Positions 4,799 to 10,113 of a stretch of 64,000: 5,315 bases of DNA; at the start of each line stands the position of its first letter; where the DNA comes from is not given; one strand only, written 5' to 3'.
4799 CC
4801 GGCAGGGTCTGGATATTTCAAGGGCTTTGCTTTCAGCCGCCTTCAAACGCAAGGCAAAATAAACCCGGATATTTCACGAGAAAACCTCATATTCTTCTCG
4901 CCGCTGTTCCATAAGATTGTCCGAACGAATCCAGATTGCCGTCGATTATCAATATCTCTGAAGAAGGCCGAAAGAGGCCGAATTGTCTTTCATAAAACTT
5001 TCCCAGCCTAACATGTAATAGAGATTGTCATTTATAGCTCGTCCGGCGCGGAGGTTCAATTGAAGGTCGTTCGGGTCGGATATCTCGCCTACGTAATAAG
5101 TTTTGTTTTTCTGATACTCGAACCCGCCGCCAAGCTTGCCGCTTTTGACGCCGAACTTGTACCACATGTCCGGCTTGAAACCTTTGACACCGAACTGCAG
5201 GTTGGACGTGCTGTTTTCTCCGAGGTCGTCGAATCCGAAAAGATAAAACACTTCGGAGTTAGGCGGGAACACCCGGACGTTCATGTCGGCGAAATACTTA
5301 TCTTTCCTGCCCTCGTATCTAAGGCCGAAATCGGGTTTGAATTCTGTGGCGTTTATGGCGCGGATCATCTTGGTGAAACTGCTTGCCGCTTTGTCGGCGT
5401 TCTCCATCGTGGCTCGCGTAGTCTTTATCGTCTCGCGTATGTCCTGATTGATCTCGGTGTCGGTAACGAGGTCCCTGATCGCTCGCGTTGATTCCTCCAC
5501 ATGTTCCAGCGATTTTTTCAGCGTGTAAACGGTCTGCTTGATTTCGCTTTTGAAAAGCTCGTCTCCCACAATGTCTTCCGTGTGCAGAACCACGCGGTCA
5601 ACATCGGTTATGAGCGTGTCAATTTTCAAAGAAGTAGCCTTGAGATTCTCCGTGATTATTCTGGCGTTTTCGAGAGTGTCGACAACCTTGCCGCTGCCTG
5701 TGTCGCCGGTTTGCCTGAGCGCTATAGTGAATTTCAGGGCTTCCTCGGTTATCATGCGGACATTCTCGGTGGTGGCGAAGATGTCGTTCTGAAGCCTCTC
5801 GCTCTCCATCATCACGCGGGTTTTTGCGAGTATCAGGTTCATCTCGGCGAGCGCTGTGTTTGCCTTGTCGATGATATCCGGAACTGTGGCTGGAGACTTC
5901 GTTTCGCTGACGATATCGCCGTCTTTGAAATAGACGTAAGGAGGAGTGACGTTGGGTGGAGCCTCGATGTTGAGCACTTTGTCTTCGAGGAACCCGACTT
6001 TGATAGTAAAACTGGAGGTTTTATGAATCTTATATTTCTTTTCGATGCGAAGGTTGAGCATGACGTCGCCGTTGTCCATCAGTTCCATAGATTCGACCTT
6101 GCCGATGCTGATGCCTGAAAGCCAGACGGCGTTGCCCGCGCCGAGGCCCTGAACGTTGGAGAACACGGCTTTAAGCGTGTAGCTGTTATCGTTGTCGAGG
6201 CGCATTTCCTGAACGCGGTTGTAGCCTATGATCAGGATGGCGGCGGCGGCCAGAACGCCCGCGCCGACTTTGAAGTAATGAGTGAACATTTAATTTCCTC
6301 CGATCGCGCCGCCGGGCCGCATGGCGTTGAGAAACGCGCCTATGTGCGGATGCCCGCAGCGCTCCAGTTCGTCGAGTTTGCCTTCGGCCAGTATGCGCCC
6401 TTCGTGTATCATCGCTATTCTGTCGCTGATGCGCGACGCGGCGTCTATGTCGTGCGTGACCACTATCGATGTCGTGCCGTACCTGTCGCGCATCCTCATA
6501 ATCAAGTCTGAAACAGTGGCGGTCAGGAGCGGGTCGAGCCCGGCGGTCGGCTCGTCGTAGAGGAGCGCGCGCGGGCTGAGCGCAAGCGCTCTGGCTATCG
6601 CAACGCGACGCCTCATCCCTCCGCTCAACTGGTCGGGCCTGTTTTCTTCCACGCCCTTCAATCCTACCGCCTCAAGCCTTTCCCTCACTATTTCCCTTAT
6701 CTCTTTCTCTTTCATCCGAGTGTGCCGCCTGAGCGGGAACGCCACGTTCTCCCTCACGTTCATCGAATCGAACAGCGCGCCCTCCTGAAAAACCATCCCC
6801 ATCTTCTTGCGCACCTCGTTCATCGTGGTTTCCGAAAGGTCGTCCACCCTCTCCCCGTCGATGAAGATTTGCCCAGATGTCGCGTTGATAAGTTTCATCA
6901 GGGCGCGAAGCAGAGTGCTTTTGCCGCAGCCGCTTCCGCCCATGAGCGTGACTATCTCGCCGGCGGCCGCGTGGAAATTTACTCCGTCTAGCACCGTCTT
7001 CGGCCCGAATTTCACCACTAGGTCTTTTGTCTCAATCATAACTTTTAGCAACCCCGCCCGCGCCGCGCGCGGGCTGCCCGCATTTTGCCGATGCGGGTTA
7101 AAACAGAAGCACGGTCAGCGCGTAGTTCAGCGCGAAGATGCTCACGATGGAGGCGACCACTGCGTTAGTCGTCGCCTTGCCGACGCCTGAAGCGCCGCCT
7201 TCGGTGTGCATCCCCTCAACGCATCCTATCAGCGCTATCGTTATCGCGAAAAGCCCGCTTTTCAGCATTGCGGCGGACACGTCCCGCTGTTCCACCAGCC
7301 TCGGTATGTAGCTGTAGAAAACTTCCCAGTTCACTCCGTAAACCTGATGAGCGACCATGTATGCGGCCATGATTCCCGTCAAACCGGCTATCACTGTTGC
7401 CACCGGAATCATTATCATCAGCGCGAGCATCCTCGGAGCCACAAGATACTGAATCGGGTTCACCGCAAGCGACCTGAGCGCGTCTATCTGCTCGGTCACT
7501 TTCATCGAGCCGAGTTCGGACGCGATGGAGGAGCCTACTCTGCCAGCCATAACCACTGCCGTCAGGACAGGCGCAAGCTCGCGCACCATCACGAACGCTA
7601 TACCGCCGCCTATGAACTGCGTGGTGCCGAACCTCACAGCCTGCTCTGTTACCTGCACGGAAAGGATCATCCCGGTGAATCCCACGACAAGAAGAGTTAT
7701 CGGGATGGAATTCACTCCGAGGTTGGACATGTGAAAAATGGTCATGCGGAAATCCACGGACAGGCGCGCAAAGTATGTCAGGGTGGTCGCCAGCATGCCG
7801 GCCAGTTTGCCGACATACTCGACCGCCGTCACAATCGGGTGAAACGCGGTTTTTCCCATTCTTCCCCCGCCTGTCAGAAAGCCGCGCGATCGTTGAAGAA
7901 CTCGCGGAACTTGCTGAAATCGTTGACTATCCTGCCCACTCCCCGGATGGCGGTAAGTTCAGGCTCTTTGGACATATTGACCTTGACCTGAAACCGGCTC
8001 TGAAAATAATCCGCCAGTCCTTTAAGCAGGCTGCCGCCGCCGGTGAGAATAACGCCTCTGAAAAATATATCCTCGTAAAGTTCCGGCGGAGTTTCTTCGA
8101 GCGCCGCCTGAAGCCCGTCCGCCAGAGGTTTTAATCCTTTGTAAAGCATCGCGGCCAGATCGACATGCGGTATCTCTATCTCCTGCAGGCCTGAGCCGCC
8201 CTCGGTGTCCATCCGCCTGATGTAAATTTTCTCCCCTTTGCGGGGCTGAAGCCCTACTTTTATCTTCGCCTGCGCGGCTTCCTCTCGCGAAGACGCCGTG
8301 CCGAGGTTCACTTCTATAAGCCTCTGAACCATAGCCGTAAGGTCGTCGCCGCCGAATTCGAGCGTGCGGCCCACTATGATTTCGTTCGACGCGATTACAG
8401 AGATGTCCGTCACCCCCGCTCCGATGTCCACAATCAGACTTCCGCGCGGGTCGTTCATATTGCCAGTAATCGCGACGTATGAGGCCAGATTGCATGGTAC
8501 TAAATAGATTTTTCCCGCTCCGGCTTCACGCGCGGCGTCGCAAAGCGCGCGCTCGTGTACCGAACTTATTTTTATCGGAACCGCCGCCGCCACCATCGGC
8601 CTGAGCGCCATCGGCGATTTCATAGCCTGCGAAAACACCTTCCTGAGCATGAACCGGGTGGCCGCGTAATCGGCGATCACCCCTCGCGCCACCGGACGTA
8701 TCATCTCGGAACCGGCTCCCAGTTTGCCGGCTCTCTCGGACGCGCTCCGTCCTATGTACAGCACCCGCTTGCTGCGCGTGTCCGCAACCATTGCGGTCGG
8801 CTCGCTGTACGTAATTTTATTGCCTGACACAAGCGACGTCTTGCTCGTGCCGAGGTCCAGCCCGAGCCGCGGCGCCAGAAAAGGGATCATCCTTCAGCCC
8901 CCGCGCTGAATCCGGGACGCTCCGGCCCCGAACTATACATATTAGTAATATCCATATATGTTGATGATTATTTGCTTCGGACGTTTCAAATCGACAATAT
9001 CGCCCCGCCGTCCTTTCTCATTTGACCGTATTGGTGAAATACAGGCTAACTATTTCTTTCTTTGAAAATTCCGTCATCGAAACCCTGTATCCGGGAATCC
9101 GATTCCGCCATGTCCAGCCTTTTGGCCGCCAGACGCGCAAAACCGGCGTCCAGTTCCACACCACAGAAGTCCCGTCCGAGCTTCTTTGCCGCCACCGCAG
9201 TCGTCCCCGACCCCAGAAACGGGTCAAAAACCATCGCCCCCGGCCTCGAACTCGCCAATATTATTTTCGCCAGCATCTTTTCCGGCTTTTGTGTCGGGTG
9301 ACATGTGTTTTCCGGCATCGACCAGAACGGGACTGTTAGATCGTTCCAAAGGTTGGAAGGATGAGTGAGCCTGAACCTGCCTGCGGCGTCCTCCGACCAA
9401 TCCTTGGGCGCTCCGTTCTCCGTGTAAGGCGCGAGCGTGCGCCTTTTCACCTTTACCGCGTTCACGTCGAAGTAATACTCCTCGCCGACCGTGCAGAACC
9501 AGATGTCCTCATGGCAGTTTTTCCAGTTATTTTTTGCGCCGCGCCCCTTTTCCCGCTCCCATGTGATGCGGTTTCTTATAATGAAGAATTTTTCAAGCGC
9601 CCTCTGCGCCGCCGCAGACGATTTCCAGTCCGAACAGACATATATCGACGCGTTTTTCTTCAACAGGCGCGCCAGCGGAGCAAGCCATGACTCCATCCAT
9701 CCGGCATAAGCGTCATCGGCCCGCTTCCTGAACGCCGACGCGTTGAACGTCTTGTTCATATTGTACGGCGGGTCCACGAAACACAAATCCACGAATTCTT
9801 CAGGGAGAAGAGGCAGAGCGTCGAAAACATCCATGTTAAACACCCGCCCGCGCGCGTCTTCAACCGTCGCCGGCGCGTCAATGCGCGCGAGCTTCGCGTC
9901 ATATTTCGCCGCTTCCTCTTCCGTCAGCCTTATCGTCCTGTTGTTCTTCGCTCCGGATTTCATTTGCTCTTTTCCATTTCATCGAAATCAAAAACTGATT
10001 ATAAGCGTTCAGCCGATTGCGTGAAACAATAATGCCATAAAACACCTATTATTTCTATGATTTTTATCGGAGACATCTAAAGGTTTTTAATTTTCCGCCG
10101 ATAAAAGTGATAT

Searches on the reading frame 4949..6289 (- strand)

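Call 50: search_protein_families(library=pfam, proteins=[window:4949-6289:-])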
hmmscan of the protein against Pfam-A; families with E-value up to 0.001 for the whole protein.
window:4949-6289:- (446 aa): 1 family
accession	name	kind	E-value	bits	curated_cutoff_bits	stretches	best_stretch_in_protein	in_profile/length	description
PF02470.25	MlaD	-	3.4e-11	43.7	25.1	1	36-109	2-79/81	MlaD protein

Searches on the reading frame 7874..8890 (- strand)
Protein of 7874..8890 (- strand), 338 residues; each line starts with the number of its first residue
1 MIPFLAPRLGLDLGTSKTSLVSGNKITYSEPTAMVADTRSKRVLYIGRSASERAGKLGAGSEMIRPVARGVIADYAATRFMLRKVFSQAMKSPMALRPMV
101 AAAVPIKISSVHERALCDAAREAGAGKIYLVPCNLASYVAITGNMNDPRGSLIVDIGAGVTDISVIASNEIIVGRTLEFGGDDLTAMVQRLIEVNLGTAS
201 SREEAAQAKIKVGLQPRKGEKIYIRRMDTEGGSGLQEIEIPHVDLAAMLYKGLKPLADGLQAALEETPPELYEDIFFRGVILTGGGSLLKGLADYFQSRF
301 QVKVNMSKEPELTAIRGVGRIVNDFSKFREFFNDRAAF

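Call 50: search_protein_families(library=pfam, proteins=[window:7874-8890:-])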
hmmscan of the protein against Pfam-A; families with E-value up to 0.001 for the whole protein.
window:7874-8890:- (338 aa): 4 families
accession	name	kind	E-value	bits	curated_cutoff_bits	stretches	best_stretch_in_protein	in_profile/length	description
PF06723.19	MreB_Mbl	-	5.5e-64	216.5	27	1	8-328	3-325/327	MreB/Mbl protein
PF14450.12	FtsA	-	4.5e-12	46.9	31.8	1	153-312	2-122/127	Cell division protein FtsA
PF00022.25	Actin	-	7.1e-10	38.5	27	1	36-194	38-189/410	Actin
PF11104.14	PilM_2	-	9.1e-09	35.1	27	1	152-212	183-237/340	Type IV pilus assembly protein PilM;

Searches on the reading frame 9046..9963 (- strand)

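Call 50: search_protein_families(library=pfam, proteins=[window:9046-9963:-])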
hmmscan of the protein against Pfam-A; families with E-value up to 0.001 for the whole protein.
window:9046-9963:- (305 aa): 1 family
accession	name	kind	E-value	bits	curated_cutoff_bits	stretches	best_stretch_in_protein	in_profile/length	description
PF01555.25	N6_N4_Mtase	-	1.1e-42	146.9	26.7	1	58-280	1-220/221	DNA methylase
